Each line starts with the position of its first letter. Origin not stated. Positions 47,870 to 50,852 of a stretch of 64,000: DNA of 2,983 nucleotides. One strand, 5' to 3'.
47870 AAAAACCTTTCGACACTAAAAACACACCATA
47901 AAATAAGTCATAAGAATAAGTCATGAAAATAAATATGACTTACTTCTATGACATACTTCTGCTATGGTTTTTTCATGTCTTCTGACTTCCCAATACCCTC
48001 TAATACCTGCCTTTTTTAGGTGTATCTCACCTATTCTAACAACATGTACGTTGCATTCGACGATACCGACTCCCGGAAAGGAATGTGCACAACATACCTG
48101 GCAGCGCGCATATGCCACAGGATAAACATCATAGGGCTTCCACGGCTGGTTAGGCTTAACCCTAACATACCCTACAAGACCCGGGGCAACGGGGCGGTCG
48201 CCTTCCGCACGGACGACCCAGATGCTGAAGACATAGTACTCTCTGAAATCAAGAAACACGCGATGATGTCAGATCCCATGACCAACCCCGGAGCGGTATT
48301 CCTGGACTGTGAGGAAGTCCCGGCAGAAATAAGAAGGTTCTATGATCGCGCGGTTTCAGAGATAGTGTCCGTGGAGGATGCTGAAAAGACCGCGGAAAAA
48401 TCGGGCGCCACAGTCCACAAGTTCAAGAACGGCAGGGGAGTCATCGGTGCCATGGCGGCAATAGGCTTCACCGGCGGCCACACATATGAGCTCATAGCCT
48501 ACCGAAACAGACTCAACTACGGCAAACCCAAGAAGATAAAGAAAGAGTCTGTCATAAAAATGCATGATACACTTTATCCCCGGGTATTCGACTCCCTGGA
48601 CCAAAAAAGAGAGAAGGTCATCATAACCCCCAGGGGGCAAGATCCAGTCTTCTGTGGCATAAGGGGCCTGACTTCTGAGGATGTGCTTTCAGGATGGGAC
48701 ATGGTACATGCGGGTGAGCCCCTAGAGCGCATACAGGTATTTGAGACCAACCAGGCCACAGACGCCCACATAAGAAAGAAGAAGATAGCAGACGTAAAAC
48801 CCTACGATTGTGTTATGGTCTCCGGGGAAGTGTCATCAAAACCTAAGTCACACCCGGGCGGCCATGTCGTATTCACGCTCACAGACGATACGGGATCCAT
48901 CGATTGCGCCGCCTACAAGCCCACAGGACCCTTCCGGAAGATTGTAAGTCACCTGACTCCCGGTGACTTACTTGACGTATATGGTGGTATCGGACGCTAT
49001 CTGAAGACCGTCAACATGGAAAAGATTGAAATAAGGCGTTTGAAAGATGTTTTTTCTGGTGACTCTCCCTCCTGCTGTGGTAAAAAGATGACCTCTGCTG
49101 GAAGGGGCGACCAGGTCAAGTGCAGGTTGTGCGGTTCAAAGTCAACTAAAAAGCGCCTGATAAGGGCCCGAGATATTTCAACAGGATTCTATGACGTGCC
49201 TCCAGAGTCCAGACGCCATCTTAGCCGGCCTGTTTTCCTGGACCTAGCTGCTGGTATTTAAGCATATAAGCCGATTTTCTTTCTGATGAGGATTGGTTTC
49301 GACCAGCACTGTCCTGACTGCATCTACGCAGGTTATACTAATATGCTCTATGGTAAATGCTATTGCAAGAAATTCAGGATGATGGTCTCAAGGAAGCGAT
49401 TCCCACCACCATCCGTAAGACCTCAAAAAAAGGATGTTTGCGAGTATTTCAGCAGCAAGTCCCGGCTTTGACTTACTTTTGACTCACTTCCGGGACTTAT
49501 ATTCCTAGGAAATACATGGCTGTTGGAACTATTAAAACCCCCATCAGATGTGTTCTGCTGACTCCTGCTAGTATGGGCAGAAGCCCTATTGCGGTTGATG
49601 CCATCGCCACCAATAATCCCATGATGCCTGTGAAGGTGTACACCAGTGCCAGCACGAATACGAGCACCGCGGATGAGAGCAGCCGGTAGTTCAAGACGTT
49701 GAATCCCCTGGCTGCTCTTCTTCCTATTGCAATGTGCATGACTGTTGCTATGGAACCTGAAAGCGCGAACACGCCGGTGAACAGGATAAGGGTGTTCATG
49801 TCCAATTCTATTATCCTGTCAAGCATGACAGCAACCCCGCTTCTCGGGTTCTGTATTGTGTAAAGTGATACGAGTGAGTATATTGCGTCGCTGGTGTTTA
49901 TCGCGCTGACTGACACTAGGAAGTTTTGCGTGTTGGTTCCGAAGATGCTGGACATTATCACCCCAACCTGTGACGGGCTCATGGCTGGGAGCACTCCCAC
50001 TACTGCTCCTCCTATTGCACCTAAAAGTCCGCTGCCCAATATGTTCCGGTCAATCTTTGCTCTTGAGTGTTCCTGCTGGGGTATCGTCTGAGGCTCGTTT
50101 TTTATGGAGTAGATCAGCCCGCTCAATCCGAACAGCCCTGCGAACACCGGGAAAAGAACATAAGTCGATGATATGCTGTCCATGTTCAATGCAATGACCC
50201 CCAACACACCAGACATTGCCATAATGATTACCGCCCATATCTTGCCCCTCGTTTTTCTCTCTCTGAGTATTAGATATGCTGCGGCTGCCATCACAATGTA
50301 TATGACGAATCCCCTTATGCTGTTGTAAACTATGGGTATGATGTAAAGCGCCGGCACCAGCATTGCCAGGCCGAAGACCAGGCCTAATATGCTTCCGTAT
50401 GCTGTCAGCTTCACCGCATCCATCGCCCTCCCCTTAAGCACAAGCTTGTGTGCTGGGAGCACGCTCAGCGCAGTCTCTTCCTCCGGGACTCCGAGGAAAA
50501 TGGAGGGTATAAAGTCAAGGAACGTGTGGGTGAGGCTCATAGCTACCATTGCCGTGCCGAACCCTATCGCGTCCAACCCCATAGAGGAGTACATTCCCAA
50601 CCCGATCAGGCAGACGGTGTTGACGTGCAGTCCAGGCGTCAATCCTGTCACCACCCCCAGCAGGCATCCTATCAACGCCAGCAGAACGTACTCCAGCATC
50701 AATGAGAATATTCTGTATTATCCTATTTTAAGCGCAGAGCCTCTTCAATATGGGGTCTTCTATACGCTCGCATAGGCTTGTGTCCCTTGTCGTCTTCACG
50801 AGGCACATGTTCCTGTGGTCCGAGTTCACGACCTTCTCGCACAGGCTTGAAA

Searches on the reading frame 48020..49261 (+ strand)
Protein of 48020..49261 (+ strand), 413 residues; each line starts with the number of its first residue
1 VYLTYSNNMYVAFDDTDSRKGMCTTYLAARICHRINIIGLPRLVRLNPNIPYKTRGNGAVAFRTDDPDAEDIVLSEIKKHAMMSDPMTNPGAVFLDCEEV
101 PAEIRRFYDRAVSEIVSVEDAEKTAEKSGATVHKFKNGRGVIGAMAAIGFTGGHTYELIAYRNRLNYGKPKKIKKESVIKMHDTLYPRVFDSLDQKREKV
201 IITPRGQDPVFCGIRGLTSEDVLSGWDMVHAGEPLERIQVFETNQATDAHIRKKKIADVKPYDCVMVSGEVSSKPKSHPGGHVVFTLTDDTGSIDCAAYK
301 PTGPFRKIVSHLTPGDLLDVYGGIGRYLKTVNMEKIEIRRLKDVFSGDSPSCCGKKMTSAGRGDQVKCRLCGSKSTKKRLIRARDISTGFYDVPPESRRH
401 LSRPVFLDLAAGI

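Call 21: search_protein_families(library=pfam, proteins=[window:48020-49261:+])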
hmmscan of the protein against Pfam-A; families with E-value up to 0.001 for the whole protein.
window:48020-49261:+ (413 aa): 5 families
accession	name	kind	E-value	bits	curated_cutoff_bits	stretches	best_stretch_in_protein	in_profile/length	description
PF08489.16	TiaS_FLD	-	5.8e-33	113.9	21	1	138-250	1-116/116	TiaS FLD domain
PF22641.2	TiaS_TCKD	-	1.3e-30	106.9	27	2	10-63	1-58/156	TiaS TCKD domain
PF01336.31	tRNA_anti-codon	-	1.1e-10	41.7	27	1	265-330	1-63/75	OB-fold nucleic acid binding domain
PF23783.1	Zn_ribbon_TiaS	-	1.4e-05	25.2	27.3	1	350-381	2-35/41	TiaS C-terminal zinc ribbon domain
PF13742.12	tRNA_anti_2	-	0.00026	21.6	27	1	263-328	20-82/95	OB-fold nucleic acid binding domain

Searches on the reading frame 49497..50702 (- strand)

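Call 21: search_protein_families(library=pfam, proteins=[window:49497-50702:-])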
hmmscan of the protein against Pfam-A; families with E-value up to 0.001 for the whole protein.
window:49497-50702:- (401 aa): 1 family
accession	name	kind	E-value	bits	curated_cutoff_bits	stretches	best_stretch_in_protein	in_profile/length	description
PF01970.21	TctA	-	2.9e-54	184.8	28.9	1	7-387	2-422/423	Tripartite tricarboxylate transporter TctA family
